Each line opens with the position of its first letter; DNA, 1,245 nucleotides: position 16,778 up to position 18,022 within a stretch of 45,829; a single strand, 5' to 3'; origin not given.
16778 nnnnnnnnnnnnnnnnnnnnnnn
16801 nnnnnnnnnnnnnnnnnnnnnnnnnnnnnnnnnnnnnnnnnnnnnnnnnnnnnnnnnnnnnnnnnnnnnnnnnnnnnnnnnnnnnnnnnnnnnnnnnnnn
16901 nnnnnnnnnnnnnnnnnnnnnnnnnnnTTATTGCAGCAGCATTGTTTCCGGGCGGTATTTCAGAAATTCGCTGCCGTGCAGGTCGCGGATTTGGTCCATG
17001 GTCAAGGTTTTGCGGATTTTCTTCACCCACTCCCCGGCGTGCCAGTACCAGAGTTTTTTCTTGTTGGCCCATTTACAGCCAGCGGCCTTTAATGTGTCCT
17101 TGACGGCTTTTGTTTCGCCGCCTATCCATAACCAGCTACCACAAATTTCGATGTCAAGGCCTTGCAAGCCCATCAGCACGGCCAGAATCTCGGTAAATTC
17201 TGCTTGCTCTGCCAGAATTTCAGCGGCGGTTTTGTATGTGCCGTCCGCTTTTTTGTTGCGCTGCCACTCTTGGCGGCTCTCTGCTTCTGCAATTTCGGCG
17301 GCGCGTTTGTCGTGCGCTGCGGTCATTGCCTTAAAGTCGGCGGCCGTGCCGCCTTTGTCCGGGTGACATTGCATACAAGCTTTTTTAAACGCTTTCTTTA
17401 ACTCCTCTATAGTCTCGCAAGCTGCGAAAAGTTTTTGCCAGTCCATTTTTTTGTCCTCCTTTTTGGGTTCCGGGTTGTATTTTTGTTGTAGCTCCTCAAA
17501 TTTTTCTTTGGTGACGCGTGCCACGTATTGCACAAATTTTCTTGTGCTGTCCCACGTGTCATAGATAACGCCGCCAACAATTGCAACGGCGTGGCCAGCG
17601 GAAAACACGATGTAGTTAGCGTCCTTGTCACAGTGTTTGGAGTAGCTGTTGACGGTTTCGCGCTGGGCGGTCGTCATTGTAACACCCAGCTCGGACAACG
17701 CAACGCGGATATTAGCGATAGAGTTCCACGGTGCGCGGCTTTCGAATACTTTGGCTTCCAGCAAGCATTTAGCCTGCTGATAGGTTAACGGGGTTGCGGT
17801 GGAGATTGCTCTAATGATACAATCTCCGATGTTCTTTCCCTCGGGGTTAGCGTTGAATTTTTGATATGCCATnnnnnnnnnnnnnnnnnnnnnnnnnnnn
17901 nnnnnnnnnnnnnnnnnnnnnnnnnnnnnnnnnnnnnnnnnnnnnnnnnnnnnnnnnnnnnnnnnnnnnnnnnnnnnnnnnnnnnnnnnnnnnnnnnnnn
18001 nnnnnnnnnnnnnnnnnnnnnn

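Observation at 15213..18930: Self-contained inverted accessory cassette with its own Xre switch, between the early and packaging modules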

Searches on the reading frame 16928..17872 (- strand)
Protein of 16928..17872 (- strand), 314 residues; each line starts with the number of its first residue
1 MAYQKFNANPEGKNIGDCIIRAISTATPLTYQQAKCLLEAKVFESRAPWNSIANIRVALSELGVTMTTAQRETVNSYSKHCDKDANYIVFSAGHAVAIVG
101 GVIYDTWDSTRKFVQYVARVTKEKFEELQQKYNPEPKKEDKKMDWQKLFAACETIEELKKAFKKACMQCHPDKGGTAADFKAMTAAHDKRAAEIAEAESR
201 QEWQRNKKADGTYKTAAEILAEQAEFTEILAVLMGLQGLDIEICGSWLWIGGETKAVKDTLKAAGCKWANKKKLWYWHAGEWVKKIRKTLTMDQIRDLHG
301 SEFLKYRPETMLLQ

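Call 5: search_protein_families(library=pfam, proteins=[window:16928-17872:-], max_evalue=1)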
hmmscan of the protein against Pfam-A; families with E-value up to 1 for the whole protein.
window:16928-17872:- (314 aa): 10 families
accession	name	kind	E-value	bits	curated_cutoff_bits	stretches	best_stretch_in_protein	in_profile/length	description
PF00226.36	DnaJ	-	2.7e-05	24.6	27.8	1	154-187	13-50/63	DnaJ domain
PF00034.26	Cytochrom_C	-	0.0034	19.1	21.3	1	159-215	5-66/90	Cytochrome c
PF00755.25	Carn_acyltransf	-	0.0042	16.2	22.3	1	69-168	274-372/574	Choline/Carnitine o-acyltransferase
PF13442.11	Cytochrome_CBB3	-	0.015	16.1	27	1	155-186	3-33/68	Cytochrome C oxidase, cbb3-type, subunit III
PF21342.2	SoxA-TsdA_cyt-c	-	0.042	14.3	27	1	161-210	12-61/88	SoxA/TsdA, cytochrome c domain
PF04432.18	FrhB_FdhB_C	-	0.057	13.7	23.3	1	121-189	43-116/150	Coenzyme F420 hydrogenase/dehydrogenase, beta subunit C terminus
PF08318.18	COG4_m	-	0.088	12.5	27.1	1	97-146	92-149/291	COG4 transport protein, middle alpha-helical bundle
PF22503.1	DUF6992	-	0.14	12.8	27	1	175-265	22-107/122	Family of unknown function (DUF6992)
PF05817.20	Ribophorin_II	-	0.19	11.8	23.4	0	29-102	78-146/240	Ribophorin II N-terminal domain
PF01156.24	IU_nuc_hydro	-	0.2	11.7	34.2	1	80-193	165-251/297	Inosine-uridine preferring nucleoside hydrolase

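Call 6: search_protein_families(library=phrogs, proteins=[window:16928-17872:-], max_evalue=0.01)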
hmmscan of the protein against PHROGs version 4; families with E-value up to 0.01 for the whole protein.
window:16928-17872:- (314 aa): 5 families
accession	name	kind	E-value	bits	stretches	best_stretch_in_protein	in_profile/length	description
phrog_15863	-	unknown function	1.8e-129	432.6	1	1-314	1-312/312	-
phrog_3754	-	unknown function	4.7e-17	63.6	1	3-120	8-143/145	-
phrog_13942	-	unknown function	1.3e-07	32.2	1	153-211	27-85/336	-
phrog_9210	-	unknown function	0.00016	22.3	1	108-193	114-202/204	-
phrog_14336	-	unknown function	0.0025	18.2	1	154-235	17-102/363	-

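Call 8: search_dna_similar(query=window:16928-17872:-, collection=phages, mode=protein, max_rows=30)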
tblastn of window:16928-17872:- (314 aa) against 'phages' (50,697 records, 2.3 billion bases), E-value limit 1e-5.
Records with a match: 6; places in all: 6; records where one place covers at least 80% of the query: 0.
Best place of each record, by identity: <60% 6.
By first word of the organism name: Fusobacterium 3; Enterococcus 1; Caudoviricetes 1; bajarodcaudo 1.
By host as written in the record: - 2; Fusobacterium nucleatum ATCC 10953 2; Enterococcus faecalis 1; Fusobacterium sp. 1.
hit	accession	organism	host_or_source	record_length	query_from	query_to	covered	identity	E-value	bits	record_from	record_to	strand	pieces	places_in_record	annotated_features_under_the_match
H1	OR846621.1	Enterococcus phage Efs 1-1-1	Enterococcus faecalis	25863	147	305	51%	31.4%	7e-18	90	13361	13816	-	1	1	record has no annotation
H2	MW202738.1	Caudoviricetes sp.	Manatee Spring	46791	154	301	47%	31.8%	7e-10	66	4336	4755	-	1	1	dnaj domain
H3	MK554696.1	Fusobacterium phage Fnu1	Fusobacterium nucleatum ATCC 10953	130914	138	301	52%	25.9%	5e-8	60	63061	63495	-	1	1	molecular chaperone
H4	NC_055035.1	Fusobacterium phage Fnu1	Fusobacterium nucleatum ATCC 10953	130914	138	301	52%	25.9%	5e-8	60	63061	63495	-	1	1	molecular chaperone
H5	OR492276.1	Fusobacterium phage phiKSUM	Fusobacterium sp.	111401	155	277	39%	30.9%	1e-6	56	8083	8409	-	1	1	hypothetical protein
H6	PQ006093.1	bajarodcaudo virus 2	Neotoma bryanti feces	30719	1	113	36%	28.4%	2e-6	55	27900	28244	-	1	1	hypothetical protein (x2)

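Call 9: find_homologous_proteins(query=window:16928-17872:-)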
Query window:16928-17872:- (314 aa): 39 proteins with E <= 0.001 among 3479 candidates.
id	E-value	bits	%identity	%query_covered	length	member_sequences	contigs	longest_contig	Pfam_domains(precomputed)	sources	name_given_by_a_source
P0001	1.5e-209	712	100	100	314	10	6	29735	PF00226.37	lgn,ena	-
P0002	4.8e-154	530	72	99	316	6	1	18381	PF00226.37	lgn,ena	-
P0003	1.6e-152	525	77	93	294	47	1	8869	-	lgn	-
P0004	1.4e-142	492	68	100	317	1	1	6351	PF00226.37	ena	-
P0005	2.3e-121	422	59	99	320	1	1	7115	PF00226.37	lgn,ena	-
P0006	2.0e-120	419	60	99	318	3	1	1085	PF00226.37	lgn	-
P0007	8.0e-97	342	87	55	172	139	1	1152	PF00226.37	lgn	-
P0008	9.7e-87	309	72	59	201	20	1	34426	PF00226.37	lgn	-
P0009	3.8e-74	267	72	53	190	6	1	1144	-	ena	-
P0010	5.3e-72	260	66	56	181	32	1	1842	-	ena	-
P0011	1.5e-64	236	64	52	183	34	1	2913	PF00226.37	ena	-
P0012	2.7e-59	219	62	50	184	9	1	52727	PF00226.37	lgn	-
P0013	9.6e-59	217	66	47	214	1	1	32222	PF00226.37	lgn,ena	-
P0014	6.0e-57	211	55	54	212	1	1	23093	PF00226.37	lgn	-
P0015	4.1e-54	202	57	51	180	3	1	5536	PF00226.37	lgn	-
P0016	3.1e-53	199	57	51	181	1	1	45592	PF00226.37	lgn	-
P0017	1.1e-50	190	58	51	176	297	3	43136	-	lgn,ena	-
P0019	5.1e-44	168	50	51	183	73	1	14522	PF00226.37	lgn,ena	-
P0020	2.2e-43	166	58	43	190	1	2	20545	PF00226.37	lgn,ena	-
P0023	7.4e-28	115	42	49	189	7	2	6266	PF00226.37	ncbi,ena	-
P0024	4.8e-27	113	40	50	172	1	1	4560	PF00226.37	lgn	-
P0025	6.2e-25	106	38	50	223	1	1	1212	PF00226.37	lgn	-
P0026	6.4e-25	106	37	49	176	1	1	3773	PF00226.37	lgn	-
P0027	1.2e-24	105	36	51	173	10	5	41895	PF00226.37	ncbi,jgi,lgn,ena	-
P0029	1.1e-23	102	39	56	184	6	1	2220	PF00226.37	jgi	jgi:curved DNA-binding protein CbpA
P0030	3.3e-23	100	35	52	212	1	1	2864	PF00226.37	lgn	-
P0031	1.8e-22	98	38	47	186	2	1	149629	PF00226.37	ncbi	ncbi:MAG: J domain-containing protein [Bacteroidota bacterium]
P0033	3.3e-21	94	35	51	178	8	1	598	PF00226.37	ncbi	-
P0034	2.3e-20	91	38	51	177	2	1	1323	PF00226.37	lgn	-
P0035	1.0e-19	89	34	53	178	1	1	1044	PF00226.37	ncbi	-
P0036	4.5e-19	86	35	48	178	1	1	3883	PF00226.37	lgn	-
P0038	5.0e-16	76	34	47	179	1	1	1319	PF00226.37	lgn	-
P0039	2.7e-10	58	33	50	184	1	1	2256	PF00226.37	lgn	-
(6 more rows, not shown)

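Call 10: find_encoding_contigs(protein=P0001, flank=10000, max_places=6)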
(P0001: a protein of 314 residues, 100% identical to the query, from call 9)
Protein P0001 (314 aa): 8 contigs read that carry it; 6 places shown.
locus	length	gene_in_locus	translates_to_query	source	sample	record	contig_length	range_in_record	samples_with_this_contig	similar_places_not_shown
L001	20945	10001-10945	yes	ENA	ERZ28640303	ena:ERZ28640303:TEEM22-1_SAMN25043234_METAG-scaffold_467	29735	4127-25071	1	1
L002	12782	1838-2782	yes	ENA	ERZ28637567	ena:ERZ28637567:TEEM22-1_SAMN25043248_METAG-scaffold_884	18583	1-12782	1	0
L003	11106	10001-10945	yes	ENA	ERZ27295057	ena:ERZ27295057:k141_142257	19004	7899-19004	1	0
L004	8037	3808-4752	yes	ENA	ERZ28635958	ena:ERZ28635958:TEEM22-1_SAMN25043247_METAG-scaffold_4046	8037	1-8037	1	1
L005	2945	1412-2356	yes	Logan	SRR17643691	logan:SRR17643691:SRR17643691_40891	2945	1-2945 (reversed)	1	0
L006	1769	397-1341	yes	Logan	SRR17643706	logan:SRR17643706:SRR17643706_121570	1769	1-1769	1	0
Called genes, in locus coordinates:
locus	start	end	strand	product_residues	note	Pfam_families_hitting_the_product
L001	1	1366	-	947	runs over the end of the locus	PF21722:Gly_rich_2 (weak), PF25675:Phage_nozzle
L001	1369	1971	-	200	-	-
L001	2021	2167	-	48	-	-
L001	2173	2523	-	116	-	PF21190:Bbp16 (weak)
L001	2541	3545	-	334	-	PF20911:GP7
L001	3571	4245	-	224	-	-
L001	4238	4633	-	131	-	PF25181:Phage_Bbp19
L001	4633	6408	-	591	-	PF12236:Head-tail_con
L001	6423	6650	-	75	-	-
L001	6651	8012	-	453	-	PF03237:Terminase_6N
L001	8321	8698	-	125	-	-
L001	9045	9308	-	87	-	-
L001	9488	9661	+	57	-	-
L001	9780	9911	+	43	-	-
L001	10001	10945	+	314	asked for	PF00226:DnaJ (faint)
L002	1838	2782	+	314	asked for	PF00226:DnaJ (faint)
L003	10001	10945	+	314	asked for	PF00226:DnaJ (faint)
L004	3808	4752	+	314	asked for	PF00226:DnaJ (faint)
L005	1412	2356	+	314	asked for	PF00226:DnaJ (faint)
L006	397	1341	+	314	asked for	PF00226:DnaJ (faint)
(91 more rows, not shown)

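Call 11: find_encoding_contigs(protein=P0002, flank=10000, max_places=4)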
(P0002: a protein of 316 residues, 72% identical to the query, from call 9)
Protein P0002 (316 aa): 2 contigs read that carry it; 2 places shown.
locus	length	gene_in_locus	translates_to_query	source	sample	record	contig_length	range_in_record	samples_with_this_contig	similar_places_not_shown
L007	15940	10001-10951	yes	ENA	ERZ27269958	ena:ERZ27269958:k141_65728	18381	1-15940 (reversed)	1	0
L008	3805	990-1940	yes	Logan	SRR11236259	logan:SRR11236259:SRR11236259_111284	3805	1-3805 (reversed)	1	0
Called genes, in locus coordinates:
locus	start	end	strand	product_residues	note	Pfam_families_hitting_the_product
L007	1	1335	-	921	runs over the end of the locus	PF21722:Gly_rich_2 (weak)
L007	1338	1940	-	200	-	-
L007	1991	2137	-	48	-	-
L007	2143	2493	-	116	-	PF21190:Bbp16 (weak)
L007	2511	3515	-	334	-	PF20911:GP7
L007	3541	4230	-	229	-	-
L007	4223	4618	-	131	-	PF25181:Phage_Bbp19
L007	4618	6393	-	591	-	PF12236:Head-tail_con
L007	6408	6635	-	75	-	-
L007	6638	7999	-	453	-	PF03237:Terminase_6N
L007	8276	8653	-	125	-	-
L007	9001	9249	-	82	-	-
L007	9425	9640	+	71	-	-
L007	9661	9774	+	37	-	-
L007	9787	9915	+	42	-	-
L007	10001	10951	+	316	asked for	PF00226:DnaJ (faint)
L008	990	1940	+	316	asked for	PF00226:DnaJ (faint)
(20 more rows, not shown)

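Call 16: search_protein_families(library=ncbifam, proteins=[window:16928-17872:-], max_evalue=0.1)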
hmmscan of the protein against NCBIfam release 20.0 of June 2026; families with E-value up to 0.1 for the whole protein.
window:16928-17872:- (314 aa): 4 families
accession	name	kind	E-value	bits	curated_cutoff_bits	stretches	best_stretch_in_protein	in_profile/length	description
TIGR02349.1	DnaJ_bact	equivalog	0.015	14.7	377.2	1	156-188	15-51/354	molecular chaperone DnaJ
NF008035.0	PRK10767.1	subfamily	0.016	14.3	338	1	156-187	19-54/374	molecular chaperone DnaJ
NF010894.0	PRK14301.1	equivalog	0.074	12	548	0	156-203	19-66/373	chaperone protein DnaJ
NF010874.0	PRK14281.1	equivalog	0.076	12.1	619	1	154-199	16-57/397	chaperone protein DnaJ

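Call 17: search_protein_families(library=padloc, proteins=[window:16928-17872:-], max_evalue=0.1)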
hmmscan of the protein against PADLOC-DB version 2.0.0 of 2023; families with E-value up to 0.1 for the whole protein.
window:16928-17872:- (314 aa): 1 family
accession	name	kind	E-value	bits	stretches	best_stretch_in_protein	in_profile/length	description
PDLC00331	PtuB1|PtuB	-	0.00014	19.5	1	133-202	54-123/222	Unknown function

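Call 20: search_solved_structures(query=A1, max_evalue=1, show_alignments=2)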
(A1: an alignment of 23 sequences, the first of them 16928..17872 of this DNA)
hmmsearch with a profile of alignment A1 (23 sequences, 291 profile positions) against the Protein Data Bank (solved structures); distinct sequences matched with E-value up to 1: 211 (the best 60 are shown).
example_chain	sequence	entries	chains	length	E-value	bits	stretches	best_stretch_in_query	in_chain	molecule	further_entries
2lo1_A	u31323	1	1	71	2.3e-10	43.5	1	130-174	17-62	DnaJ homolog subfamily A member 1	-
8e2o_A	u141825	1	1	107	3.6e-10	42.9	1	130-174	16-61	Isoform 2 of DnaJ homolog subfamily A member 1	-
1gh6_A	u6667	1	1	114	8.6e-10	41.6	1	136-174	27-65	Large T antigen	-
2m6y_A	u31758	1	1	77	1.4e-09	40.9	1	128-172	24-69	DnaJ homolog subfamily A member 1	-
2pf4_E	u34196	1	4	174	2.5e-09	40.1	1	136-174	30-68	Small T antigen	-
2och_A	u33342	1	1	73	4e-09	39.5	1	134-174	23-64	Hypothetical protein dnj-12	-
9evh_A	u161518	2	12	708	1.2e-08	37.9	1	136-174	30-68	Large T antigen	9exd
6d6x_A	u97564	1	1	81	1.4e-08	37.7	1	131-171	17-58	Type II HSP40 co-chaperone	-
8eod_A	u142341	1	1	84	1.4e-08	37.7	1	131-171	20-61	Protein SIS1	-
4rwu_A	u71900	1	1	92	1.6e-08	37.5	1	130-171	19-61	Protein SIS1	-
2n04_A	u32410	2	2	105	8.1e-08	35.2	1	128-187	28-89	DnaJ homolog subfamily C member 5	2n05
2ctw_A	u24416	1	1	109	1e-07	34.8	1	128-188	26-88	DnaJ homolog subfamily C member 5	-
1hdj_A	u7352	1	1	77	1.4e-07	34.4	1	130-170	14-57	HUMAN HSP40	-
2ctp_A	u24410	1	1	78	1.4e-07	34.4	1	133-171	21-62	DnaJ homolog subfamily B member 12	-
1bqz_A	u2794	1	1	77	1.7e-07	34.1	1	125-174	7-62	DNAJ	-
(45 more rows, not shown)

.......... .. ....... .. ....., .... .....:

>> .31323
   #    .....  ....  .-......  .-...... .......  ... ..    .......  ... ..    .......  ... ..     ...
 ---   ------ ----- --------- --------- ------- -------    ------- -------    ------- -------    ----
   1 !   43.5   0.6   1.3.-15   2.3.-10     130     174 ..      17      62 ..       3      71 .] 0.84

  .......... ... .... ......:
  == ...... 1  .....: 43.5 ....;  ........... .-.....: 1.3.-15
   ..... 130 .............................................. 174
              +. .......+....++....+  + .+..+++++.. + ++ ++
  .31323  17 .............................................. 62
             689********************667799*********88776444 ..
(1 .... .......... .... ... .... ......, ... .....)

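Call 21: find_encoding_contigs(protein=P0012, flank=8000, max_places=2)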
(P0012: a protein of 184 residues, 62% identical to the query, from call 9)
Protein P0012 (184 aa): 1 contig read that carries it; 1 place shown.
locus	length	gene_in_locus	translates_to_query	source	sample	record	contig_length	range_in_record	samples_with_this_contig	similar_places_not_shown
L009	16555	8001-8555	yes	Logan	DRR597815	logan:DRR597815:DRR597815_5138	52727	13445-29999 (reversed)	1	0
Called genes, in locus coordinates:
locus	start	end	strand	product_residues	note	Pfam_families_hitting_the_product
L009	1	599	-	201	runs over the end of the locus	-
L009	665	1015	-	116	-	-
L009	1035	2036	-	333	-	PF20911:GP7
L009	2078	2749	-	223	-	-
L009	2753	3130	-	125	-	PF25181:Phage_Bbp19 (weak)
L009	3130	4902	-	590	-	PF12236:Head-tail_con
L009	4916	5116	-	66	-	-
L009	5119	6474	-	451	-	PF03237:Terminase_6N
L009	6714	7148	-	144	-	-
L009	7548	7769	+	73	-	-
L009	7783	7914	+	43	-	-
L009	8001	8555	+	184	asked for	PF00226:DnaJ (weak)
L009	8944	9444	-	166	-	-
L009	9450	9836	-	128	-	PF00436:SSB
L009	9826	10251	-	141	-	PF05866:RusA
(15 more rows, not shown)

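Call 22: find_encoding_contigs(protein=P0016, flank=8000, max_places=2)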
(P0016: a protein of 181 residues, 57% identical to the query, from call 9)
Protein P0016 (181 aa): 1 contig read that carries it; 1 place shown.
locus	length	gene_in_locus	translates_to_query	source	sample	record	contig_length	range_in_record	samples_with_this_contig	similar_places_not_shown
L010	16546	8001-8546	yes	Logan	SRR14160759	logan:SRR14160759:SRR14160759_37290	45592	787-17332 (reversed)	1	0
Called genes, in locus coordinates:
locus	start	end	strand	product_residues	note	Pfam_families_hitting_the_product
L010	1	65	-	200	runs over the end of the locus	-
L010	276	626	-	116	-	-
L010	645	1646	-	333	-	PF20911:GP7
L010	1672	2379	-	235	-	-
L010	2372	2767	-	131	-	PF25181:Phage_Bbp19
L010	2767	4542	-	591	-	PF12236:Head-tail_con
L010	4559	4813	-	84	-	-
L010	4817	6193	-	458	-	PF03237:Terminase_6N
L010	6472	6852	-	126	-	-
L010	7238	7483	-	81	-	-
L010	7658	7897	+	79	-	-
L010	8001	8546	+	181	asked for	PF00226:DnaJ (weak)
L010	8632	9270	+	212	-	-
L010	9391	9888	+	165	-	-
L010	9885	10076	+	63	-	-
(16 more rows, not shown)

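Call 23: find_encoding_contigs(protein=P0017, flank=8000, max_places=3)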
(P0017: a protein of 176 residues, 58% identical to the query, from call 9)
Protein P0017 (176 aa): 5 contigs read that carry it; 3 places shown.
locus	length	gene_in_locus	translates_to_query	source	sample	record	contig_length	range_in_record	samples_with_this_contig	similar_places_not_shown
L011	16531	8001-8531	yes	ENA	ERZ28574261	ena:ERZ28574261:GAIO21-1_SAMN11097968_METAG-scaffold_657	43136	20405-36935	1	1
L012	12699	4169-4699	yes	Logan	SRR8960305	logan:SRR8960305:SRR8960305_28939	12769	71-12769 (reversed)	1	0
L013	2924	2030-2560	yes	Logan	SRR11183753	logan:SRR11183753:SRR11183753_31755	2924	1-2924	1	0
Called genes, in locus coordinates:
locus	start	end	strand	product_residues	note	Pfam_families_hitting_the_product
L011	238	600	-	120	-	-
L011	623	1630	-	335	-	PF20911:GP7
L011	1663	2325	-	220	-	-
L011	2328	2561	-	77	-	-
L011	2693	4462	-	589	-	PF12236:Head-tail_con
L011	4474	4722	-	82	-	-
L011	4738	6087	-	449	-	PF03237:Terminase_6N (weak)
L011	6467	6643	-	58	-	-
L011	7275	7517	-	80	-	PF07022:Phage_CI_repr (weak)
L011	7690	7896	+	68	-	-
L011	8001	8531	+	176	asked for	-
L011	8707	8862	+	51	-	-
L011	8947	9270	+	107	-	-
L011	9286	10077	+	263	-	-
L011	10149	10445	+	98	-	-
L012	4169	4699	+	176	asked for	-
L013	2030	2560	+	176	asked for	-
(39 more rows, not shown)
